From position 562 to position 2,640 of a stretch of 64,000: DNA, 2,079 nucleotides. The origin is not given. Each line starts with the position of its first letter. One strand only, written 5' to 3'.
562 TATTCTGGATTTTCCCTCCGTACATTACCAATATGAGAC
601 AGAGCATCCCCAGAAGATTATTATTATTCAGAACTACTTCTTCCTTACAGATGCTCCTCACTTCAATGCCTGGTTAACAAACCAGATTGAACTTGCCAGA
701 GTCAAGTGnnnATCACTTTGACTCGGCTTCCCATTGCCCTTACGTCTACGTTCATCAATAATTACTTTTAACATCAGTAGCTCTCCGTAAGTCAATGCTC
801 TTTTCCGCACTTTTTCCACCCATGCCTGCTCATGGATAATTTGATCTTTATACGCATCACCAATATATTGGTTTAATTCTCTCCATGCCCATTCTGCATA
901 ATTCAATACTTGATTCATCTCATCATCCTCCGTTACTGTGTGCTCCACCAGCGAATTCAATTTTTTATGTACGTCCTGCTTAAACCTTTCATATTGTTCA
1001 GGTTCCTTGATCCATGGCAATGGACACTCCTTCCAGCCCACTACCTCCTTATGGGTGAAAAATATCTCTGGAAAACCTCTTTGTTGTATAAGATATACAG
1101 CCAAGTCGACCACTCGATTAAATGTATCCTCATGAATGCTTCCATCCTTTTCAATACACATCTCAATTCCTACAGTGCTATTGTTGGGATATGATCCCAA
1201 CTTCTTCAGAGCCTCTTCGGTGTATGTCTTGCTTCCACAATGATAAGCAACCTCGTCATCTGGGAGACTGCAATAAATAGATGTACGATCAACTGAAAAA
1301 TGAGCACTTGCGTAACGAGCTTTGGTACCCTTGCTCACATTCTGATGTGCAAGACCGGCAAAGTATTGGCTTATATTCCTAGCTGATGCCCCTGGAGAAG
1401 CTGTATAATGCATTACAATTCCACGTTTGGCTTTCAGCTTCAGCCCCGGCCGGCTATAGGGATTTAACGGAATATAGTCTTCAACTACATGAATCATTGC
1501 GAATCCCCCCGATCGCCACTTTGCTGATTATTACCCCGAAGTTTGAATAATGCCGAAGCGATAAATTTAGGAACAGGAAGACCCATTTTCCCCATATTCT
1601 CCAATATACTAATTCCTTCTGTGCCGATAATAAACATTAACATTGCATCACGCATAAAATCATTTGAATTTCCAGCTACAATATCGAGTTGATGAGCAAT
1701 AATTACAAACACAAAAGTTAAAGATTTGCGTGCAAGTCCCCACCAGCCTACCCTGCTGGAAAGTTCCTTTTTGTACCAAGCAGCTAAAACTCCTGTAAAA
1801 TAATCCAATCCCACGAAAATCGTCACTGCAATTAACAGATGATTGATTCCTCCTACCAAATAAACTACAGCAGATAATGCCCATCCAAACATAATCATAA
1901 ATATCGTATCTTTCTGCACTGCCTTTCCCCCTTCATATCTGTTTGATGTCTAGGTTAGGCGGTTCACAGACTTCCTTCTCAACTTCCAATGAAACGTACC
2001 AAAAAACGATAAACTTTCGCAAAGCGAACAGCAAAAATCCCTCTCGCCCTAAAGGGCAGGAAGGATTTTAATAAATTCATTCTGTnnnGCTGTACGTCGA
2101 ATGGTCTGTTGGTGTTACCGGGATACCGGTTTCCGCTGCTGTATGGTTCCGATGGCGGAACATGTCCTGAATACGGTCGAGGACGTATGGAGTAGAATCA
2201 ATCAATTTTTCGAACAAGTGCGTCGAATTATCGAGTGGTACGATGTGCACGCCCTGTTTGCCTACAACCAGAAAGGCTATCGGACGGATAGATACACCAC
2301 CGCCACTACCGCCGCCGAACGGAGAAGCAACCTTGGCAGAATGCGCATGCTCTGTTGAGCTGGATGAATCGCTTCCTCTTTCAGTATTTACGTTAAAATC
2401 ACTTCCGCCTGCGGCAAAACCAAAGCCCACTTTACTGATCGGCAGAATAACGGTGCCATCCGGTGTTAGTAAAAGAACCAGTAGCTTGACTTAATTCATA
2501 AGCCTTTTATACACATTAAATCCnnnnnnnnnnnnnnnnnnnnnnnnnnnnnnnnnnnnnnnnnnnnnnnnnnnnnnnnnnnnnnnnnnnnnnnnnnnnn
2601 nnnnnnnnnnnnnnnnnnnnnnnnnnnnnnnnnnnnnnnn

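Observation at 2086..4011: Serine-integrase junction inside a ytfJ/GerW-family sporulation gene: the element carries a replacement 3' portion of the target gene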

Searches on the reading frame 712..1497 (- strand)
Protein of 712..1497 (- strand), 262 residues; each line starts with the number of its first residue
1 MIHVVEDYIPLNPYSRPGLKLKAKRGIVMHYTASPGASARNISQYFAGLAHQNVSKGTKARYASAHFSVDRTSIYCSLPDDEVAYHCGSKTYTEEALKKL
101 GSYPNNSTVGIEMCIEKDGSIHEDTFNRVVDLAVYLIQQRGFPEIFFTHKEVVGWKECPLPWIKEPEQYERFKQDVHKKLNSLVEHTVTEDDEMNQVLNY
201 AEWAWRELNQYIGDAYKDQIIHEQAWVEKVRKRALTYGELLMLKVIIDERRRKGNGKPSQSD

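Call 5: search_protein_families(library=pfam, proteins=[window:712-1497:-], max_evalue=0.01)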
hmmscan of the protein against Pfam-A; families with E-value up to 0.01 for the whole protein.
window:712-1497:- (262 aa): 1 family
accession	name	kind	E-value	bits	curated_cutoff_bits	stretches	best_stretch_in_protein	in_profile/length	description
PF01510.30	Amidase_2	-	7e-17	62.4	26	1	25-160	6-130/131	N-acetylmuramoyl-L-alanine amidase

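Call 53: list_cluster_members(proteins=[P0001, P0122, window:712-1497:-, window:1497-1919:-, window:2089-2430:-])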
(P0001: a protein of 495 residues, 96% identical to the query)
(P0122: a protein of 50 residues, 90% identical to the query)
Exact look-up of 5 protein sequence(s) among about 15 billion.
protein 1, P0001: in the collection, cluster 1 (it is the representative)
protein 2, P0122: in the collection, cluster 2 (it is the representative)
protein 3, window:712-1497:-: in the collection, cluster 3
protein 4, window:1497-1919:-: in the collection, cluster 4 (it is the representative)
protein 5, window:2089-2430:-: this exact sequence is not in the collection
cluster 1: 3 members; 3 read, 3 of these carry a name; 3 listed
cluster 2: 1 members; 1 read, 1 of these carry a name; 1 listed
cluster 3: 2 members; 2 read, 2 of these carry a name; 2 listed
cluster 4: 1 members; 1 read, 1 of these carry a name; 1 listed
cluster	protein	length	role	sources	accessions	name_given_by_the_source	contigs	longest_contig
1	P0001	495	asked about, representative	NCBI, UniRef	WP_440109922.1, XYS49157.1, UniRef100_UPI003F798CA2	recombinase family protein [Paenibacillus sp. QZ-Y1] | recombinase family protein n=1 Tax=Paenibacillus sp. QZ-Y1 TaxID=3414511 ...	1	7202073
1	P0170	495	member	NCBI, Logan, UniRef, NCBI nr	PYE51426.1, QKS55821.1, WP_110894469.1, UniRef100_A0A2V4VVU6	recombinase family protein [Paenibacillus barcinonensis] | DNA invertase Pin-like site-specific DNA recombinase n=1 Tax=Paenibacillus barcinonensis ...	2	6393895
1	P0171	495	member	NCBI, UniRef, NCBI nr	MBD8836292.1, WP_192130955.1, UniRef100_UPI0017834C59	recombinase family protein [Paenibacillus sp. CFBP 13594] | recombinase family protein n=1 Tax=Paenibacillus sp. CFBP 13594 TaxID=2774037 ...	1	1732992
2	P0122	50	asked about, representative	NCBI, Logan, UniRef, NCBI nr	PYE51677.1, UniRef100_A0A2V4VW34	hypothetical protein DFQ00_102472 [Paenibacillus barcinonensis] | Sporulation protein YtfJ n=1 Tax=Paenibacillus barcinonensis TaxID=198119 ...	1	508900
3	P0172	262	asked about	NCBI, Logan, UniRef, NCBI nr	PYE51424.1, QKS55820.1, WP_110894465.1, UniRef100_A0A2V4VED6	N-acetylmuramoyl-L-alanine amidase [Paenibacillus barcinonensis] | N-acetylmuramoyl-L-alanine amidase n=1 Tax=Paenibacillus barcinonensis TaxID=198119 ...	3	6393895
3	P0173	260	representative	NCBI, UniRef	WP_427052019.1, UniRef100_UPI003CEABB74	peptidoglycan recognition protein family protein [Paenibacillus sp. TC-CSREp1] | peptidoglycan recognition protein family protein n=1 Tax=Paenibacillus sp. TC-CSREp1 ...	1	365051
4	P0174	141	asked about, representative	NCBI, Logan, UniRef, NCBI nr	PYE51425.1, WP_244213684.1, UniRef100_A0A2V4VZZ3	toxin secretion/phage lysis holin [Paenibacillus barcinonensis] | Toxin secretion/phage lysis holin n=2 Tax=Paenibacillus barcinonensis TaxID=198119 ... | phage holin family protein [Paenibacillus barcinonensis]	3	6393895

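Call 63: find_encoding_contigs(protein=window:712-1497:-, flank=10000, max_places=2)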
Protein window:712-1497:- (262 aa): 4 contigs read that carry it; 2 places shown.
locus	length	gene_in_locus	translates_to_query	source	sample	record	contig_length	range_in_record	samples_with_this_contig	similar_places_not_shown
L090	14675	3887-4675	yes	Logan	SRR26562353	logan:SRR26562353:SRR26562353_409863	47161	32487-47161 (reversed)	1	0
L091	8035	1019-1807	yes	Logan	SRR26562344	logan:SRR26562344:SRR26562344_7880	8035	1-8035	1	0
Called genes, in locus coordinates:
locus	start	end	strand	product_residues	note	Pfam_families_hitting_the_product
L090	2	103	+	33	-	?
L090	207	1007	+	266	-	PF02616:SMC_ScpA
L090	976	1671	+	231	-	PF04079:SMC_ScpB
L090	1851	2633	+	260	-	PF11167:DUF2953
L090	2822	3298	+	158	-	PF09579:Spore_YtfJ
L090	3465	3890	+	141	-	PF05105:Phage_holin_4_1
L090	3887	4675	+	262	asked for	PF01510:Amidase_2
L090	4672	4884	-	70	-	-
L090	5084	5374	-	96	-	-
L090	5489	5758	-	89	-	-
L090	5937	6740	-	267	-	PF22882:GT-D-like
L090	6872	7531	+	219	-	PF03452:Anp1 (weak)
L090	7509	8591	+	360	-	PF13692:Glyco_trans_1_4 (weak)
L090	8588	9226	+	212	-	-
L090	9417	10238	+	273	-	PF27173:YomU_Tube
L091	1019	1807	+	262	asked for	PF01510:Amidase_2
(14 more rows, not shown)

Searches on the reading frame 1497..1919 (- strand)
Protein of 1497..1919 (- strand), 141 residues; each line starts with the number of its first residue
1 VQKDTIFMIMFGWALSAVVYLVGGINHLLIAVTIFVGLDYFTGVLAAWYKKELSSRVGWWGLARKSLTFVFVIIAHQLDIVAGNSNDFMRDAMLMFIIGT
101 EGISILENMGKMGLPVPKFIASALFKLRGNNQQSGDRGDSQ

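Call 5: search_protein_families(library=pfam, proteins=[window:1497-1919:-], max_evalue=0.01)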
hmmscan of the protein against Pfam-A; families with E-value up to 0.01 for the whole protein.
window:1497-1919:- (141 aa): 1 family
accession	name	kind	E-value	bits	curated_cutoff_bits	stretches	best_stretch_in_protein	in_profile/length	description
PF05105.17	Phage_holin_4_1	-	3.7e-36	124.2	22.2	1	17-127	2-114/116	Bacteriophage holin family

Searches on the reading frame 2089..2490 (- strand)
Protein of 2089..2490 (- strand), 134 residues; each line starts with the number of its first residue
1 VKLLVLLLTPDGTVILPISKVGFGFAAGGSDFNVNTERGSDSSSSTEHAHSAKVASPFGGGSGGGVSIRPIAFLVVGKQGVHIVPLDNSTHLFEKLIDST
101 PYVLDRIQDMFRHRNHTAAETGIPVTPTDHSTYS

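Call 5: search_protein_families(library=pfam, proteins=[window:2089-2490:-], max_evalue=0.01)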
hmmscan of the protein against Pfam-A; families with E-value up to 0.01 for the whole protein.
window:2089-2490:- (134 aa): 1 family
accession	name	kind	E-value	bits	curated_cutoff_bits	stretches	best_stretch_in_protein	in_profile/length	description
PF09579.15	Spore_YtfJ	-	1.7e-26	92.7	25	1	9-105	3-81/81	Sporulation protein YtfJ (Spore_YtfJ)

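Call 10: search_dna_similar(query=window:2089-2490:-, collection=phages, mode=protein, max_rows=25)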
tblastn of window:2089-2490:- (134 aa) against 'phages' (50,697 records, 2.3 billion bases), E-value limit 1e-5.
Records with a match: 4; places in all: 4; records where one place covers at least 80% of the query: 3.
Best place of each record, by identity: <60% 4.
By first word of the organism name: Bacteriophage 4.
By host as written in the record: - 4.
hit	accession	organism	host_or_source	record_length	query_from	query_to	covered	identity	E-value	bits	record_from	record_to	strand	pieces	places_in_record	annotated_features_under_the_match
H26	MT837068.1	Bacteriophage sp.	human fecal samples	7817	7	129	92%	35.8%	6e-12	67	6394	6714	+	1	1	record has no annotation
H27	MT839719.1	Bacteriophage sp.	human fecal samples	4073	7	114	81%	38.9%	2e-11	65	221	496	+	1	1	record has no annotation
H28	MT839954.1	Bacteriophage sp.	human fecal samples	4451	7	111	78%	35.2%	7e-6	49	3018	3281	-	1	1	record has no annotation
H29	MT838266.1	Bacteriophage sp.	human fecal samples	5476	12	120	81%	28.4%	8e-6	49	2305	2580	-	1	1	record has no annotation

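Call 11: find_related_loci(query=window:2089-2490:-, collection=genome_contigs, flank=10000)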
Query window:2089-2490:- (134 aa) in genome_contigs; peptide patterns used: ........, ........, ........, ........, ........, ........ (x = any residue, [..] = any of these).
322 stretches matched a pattern; 108 encode a relative of the query (tblastn E <= 1e-3); the best 80 are kept; 80 distinct loci.
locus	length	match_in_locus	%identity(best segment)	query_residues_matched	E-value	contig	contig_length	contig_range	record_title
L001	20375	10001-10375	87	9-134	3e-62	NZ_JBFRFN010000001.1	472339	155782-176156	Paenibacillus sp. 2TAF8 SCAFFOLD_0, whole genome shotgun sequence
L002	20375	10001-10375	87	9-134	9e-62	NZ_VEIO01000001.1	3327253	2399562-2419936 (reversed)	Paenibacillus xylanexedens strain DE0019 NODE_1_length_3327253_cov_15.799924, whole genome shotgun sequence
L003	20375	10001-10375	87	9-134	9e-62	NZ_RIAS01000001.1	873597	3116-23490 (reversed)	Paenibacillus amylolyticus strain 27C64 NODE_1_length_873597_cov_18.7465_ID_1, whole genome shotgun sequence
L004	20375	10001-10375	86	9-134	2e-61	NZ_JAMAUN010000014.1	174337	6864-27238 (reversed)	Paenibacillus polysaccharolyticus strain MER 26 NODE_14_length_174337_cov_65.233534, whole genome shotgun sequence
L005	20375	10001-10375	86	9-134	1e-61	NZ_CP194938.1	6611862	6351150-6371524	Paenibacillus amylolyticus strain Lu_Sv_028 chromosome, complete genome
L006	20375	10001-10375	86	9-134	1e-61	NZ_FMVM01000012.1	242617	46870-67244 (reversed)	Paenibacillus polysaccharolyticus strain BL9, whole genome shotgun sequence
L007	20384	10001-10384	81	9-134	4e-55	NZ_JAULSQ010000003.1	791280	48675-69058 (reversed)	Paenibacillus sp. ClWae2A sequence03, whole genome shotgun sequence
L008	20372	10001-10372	83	9-134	3e-54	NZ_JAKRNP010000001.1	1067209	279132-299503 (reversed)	Paenibacillus sp. ACRSA NODE_1_length_1067209_cov_18.758094_pilon, whole genome shotgun sequence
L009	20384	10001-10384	81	9-134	6e-54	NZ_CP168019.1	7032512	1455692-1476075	Paenibacillus amylolyticus strain Cl19 chromosome, complete genome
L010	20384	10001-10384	80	9-134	1e-53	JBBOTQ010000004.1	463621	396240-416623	Priestia sp. FSL H7-0729 PS01415_SAMN25893906_4, whole genome shotgun sequence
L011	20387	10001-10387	81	9-134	1e-53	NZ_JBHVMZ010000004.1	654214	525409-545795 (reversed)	Paenibacillus sp. NPDC057886 NPDC057886_T32_C2.ctg-0004, whole genome shotgun sequence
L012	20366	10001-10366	83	9-127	3e-53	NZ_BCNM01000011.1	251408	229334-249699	Paenibacillus pabuli NBRC 13638, whole genome shotgun sequence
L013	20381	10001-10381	80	9-133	3e-53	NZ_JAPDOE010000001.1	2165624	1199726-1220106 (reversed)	Paenibacillus sp. LS1 LS1_assembly_unicycler_contig_1, whole genome shotgun sequence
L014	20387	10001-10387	82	9-134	2e-53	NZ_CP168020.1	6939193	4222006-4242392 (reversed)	Paenibacillus taichungensis strain Cl17b chromosome, complete genome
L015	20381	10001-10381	79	9-133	5e-53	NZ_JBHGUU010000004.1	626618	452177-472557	MAG: Paenibacillus sp. isolate bin.014_ECombo k141_109513, whole genome shotgun sequence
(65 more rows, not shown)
